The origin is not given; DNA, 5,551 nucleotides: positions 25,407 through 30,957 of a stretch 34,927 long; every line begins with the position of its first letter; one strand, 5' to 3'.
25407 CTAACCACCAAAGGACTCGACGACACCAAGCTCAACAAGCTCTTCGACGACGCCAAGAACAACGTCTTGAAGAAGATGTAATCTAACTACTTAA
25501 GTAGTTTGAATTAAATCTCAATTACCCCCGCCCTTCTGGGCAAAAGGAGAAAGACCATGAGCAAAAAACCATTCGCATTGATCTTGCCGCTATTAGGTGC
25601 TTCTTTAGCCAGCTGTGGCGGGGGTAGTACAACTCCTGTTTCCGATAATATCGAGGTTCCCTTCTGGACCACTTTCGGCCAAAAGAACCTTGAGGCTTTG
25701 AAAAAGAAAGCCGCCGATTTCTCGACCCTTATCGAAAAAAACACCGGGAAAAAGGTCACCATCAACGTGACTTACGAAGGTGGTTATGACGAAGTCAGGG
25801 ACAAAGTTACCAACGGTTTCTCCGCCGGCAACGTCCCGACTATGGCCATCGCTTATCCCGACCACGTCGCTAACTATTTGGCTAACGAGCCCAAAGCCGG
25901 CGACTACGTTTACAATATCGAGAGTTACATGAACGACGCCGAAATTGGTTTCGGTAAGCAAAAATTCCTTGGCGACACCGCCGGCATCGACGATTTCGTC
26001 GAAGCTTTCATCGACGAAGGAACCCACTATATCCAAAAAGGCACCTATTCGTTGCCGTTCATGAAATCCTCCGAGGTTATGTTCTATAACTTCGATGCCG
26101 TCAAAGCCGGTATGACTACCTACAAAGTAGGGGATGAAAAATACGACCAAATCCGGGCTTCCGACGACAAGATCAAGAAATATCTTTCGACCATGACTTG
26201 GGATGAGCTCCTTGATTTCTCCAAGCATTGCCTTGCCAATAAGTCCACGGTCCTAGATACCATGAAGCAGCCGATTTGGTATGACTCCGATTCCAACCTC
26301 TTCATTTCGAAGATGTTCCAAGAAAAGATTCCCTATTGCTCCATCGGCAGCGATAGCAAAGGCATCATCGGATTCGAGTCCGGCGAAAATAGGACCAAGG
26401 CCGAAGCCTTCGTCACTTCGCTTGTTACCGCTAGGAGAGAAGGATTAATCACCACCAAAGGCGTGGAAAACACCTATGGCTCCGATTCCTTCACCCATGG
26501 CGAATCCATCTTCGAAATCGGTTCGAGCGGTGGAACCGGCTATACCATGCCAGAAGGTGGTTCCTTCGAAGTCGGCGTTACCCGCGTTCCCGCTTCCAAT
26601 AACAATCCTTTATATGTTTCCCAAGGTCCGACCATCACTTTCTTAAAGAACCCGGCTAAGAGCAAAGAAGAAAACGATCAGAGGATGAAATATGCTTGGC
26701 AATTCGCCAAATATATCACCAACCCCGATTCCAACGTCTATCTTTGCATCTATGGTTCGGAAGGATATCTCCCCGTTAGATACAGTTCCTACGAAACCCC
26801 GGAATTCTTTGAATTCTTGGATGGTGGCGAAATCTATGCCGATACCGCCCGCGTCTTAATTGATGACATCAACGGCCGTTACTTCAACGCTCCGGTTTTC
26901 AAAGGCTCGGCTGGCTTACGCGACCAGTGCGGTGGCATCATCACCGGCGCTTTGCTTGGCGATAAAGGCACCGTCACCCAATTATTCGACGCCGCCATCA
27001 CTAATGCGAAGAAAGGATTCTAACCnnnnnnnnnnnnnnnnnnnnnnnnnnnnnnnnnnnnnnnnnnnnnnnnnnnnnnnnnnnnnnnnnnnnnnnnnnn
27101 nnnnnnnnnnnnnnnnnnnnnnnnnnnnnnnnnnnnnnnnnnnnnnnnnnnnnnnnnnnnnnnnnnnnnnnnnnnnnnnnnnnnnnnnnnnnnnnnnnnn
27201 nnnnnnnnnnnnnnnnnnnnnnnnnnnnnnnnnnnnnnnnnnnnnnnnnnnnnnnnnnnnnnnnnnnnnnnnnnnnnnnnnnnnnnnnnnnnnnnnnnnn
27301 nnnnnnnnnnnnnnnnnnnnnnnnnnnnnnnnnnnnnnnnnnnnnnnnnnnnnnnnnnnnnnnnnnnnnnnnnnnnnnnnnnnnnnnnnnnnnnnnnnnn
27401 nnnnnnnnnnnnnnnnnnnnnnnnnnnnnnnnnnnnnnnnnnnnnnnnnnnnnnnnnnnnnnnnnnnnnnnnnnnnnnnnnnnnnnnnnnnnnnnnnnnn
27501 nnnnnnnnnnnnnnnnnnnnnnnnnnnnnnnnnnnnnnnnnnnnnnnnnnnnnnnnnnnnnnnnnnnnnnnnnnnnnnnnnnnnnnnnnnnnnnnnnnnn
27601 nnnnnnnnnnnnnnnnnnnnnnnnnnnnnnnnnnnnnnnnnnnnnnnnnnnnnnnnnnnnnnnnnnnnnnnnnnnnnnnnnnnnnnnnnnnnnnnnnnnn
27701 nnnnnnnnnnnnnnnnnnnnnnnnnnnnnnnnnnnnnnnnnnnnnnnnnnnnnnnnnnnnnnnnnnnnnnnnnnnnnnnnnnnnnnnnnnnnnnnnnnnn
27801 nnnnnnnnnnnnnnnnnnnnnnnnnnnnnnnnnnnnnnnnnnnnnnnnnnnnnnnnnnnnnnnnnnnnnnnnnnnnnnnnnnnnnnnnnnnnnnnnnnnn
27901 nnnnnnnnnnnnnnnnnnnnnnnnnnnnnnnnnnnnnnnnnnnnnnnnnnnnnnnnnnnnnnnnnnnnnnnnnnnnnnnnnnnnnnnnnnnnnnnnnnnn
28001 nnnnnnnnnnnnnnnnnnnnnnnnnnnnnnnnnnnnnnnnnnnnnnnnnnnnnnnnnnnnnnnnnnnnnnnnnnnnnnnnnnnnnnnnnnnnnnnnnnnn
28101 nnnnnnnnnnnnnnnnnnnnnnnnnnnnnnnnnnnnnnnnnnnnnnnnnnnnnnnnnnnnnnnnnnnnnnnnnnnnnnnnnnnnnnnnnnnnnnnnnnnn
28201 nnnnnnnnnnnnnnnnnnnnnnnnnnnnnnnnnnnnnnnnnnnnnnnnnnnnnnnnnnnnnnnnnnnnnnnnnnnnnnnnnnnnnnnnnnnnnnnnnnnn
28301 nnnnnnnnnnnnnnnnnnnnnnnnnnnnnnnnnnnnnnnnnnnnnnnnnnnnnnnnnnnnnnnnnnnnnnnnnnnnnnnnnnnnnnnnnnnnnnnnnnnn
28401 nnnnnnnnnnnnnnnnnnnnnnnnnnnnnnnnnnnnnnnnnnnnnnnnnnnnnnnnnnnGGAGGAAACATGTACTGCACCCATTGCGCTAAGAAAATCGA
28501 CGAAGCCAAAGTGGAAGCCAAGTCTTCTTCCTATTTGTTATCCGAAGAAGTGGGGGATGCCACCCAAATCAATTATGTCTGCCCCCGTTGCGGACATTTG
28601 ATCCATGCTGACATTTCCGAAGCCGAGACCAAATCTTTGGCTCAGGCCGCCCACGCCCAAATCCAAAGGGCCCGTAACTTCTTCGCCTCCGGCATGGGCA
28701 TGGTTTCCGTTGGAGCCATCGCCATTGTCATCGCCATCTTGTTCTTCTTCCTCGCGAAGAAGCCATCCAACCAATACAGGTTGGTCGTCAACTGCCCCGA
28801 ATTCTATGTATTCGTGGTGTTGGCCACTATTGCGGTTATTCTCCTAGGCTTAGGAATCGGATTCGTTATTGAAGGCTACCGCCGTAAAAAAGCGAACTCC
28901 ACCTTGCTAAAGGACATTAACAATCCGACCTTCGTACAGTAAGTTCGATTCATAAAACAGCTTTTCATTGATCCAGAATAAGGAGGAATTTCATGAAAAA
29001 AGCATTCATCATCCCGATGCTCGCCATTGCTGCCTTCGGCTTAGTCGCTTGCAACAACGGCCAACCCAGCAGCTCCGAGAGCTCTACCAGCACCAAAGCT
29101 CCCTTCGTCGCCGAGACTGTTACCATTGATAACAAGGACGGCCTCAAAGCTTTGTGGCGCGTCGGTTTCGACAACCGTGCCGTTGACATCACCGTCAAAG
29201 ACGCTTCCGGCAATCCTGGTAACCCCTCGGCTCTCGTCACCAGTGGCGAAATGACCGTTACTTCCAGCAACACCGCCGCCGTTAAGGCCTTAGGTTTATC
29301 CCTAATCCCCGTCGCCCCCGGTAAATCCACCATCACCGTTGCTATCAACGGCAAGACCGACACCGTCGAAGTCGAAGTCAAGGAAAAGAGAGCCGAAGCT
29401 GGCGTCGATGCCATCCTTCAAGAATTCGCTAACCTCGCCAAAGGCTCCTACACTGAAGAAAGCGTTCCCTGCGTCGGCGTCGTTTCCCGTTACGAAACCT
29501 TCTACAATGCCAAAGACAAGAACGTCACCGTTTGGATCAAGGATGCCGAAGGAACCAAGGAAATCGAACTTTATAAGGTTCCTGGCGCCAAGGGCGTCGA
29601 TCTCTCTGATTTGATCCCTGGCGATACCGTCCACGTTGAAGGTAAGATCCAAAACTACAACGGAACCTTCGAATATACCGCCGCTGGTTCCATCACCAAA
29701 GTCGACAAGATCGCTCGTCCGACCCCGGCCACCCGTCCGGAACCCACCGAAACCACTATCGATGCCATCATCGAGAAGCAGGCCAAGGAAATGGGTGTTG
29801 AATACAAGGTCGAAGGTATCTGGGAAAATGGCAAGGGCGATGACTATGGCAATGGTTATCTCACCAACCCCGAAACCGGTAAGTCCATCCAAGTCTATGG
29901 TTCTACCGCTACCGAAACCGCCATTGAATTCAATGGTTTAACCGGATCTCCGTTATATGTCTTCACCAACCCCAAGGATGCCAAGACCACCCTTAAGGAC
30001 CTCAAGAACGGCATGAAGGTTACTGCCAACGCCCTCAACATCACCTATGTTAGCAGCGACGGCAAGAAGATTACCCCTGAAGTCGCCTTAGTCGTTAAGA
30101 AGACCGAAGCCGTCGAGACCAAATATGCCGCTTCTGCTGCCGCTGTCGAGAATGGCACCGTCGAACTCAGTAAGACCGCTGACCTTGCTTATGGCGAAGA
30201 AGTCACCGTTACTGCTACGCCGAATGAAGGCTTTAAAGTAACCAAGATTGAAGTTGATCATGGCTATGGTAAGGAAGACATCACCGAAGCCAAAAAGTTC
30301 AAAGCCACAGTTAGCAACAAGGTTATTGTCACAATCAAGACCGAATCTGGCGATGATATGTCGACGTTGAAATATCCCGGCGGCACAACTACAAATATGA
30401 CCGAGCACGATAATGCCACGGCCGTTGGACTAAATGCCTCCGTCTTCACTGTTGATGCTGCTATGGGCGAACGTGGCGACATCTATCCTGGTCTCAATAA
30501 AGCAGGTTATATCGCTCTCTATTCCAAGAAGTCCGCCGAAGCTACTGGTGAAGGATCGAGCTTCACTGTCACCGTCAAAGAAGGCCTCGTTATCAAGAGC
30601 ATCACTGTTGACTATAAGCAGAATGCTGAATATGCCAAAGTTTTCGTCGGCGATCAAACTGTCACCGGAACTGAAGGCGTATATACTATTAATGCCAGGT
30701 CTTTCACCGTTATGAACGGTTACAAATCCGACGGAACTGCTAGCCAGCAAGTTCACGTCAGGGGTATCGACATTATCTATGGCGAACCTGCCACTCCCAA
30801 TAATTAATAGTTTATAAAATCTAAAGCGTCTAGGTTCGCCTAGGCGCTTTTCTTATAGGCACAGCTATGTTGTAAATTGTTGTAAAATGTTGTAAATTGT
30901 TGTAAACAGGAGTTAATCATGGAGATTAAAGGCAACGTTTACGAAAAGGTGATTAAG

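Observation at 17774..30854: Nine-gene operon combining a surface nuclease, OB-fold lipoproteins and a sugar-type ABC importer: putative extracellular nucleic-acid scavenging machine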

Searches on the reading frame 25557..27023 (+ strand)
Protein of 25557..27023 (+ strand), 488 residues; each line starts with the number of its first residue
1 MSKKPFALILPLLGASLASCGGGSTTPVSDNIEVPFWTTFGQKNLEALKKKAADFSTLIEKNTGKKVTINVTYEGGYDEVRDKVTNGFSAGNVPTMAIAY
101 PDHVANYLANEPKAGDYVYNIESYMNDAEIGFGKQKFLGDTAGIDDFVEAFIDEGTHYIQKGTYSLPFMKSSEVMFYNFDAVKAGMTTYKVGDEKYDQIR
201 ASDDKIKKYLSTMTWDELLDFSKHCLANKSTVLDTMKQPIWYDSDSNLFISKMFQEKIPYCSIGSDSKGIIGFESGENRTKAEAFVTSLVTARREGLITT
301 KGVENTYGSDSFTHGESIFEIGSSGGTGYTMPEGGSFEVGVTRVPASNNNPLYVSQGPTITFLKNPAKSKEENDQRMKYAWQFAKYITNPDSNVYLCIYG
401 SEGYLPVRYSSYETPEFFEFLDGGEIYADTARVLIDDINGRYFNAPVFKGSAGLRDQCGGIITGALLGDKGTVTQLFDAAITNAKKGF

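Call 5: search_protein_families(library=pfam, proteins=[window:25557-27023:+], max_evalue=0.01)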
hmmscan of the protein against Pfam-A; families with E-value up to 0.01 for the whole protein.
window:25557-27023:+ (488 aa): 1 family
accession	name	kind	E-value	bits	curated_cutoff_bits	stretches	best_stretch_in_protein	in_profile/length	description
PF13416.11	SBP_bac_8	-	1.3e-22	81.3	27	1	60-417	7-271/279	Bacterial extracellular solute-binding protein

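Call 6: search_protein_families(library=ncbifam, proteins=[window:25557-27023:+], max_evalue=0.01)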
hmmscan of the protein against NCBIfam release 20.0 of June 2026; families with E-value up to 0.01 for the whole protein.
window:25557-27023:+ (488 aa): 2 families
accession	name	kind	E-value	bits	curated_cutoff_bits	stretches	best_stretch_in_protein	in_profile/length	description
NF045826.1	lipo_P68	equivalog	3.3e-06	25.8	200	1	7-198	10-189/669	P68 family surface lipoprotein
NF008211.0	PRK10974.1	equivalog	1.5e-05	23.8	411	1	32-208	27-183/439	sn-glycerol-3-phosphate ABC transporter substrate-binding protein UgpB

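Call 19: search_solved_structures(query=window:25557-27023:+, max_evalue=0.01)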
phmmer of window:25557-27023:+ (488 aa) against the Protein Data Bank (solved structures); distinct sequences matched with E-value up to 0.01: 10.
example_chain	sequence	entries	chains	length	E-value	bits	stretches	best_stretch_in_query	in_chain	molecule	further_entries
7c0x_A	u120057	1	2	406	2.7e-08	36.7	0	57-109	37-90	Sugar ABC transporter, periplasmic sugar-binding protein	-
7c0f_A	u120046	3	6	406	2.9e-08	36.6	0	57-109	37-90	Sugar ABC transporter, periplasmic sugar-binding protein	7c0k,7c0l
7c0y_A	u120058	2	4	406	7e-08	35.3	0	57-109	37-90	Sugar ABC transporter, periplasmic sugar-binding protein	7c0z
7c0u_A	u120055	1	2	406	7.1e-08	35.3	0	57-109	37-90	Sugar ABC transporter, periplasmic sugar-binding protein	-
7c0t_A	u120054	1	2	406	7.2e-08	35.3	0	57-109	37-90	Sugar ABC transporter, periplasmic sugar-binding protein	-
7c14_A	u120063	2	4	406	9.4e-08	34.9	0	57-109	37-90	Sugar ABC transporter, periplasmic sugar-binding protein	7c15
7c0o_A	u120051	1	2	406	9.4e-08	34.9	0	57-109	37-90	Sugar ABC transporter, periplasmic sugar-binding protein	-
7c0v_A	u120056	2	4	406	1.1e-07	34.6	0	57-109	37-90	Sugar ABC transporter, periplasmic sugar-binding protein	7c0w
7c0r_A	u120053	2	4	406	1.5e-07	34.2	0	57-109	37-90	Sugar ABC transporter, periplasmic sugar-binding protein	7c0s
7c16_A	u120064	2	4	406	2.4e-07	33.6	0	57-109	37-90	Sugar ABC transporter, periplasmic sugar-binding protein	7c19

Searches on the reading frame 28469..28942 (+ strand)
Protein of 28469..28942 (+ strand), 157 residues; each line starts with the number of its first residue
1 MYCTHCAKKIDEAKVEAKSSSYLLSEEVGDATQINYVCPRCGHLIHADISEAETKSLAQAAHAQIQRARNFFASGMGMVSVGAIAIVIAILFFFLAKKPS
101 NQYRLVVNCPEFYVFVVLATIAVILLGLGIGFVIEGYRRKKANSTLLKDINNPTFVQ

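Call 5: search_protein_families(library=pfam, proteins=[window:28469-28942:+], max_evalue=0.01)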
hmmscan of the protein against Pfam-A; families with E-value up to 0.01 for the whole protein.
window:28469-28942:+ (157 aa): 5 families
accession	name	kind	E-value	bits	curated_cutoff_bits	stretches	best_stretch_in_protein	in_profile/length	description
PF07332.16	Phage_holin_3_6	-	0.0037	17.8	28.4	1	60-147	21-101/116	Putative Actinobacterial Holin-X, holin superfamily III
PF08271.17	Zn_Ribbon_TF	-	0.0043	17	29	0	28-47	12-31/43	TFIIB zinc-binding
PF19510.5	DUF6044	-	0.006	15.5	27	1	70-147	140-214/564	Protein of unknown function (DUF6044)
PF23545.1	Zn_ribbon_HMPTM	-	0.0073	16.3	27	0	37-55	8-26/45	HMPTM N-terminal zinc ribbon domain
PF18439.7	zf_UBZ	-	0.0078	16.3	25.6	0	35-48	2-15/32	Ubiquitin-Binding Zinc Finger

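Call 6: search_protein_families(library=ncbifam, proteins=[window:28469-28942:+], max_evalue=0.01)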
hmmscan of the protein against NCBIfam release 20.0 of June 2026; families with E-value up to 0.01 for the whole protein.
window:28469-28942:+ (157 aa): 2 families
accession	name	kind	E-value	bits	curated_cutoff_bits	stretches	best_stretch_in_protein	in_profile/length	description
NF045937.1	MSC_0624_12TM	equivalog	0.0013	17.3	70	1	68-151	239-319/445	MSC_0624 family F1-like ATPase-associated membrane protein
NF046005.2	near_gluc_PtsG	equivalog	0.002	18.3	45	0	79-95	8-24/85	MPN207a family PTS transporter accessory protein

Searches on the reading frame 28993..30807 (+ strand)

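Call 5: search_protein_families(library=pfam, proteins=[window:28993-30807:+], max_evalue=0.01)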
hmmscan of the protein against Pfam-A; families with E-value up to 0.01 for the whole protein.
window:28993-30807:+ (604 aa): 2 families
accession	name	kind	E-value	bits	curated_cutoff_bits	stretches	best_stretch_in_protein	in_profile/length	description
PF18998.6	Flg_new_2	-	1.4e-06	28.6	23.6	1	379-442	2-62/73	Divergent InlB B-repeat domain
PF01336.31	tRNA_anti-codon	-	0.00034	20.9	27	1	161-228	4-67/75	OB-fold nucleic acid binding domain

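Call 6: search_protein_families(library=ncbifam, proteins=[window:28993-30807:+], max_evalue=0.01)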
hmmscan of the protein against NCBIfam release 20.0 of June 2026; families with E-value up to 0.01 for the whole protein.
window:28993-30807:+ (604 aa): 1 family
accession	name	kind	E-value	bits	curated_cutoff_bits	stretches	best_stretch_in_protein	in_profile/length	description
NF050142.1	PG1828_fam_lipo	equivalog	0.00048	20.8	50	1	1-41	1-43/59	PG1828 family lipoprotein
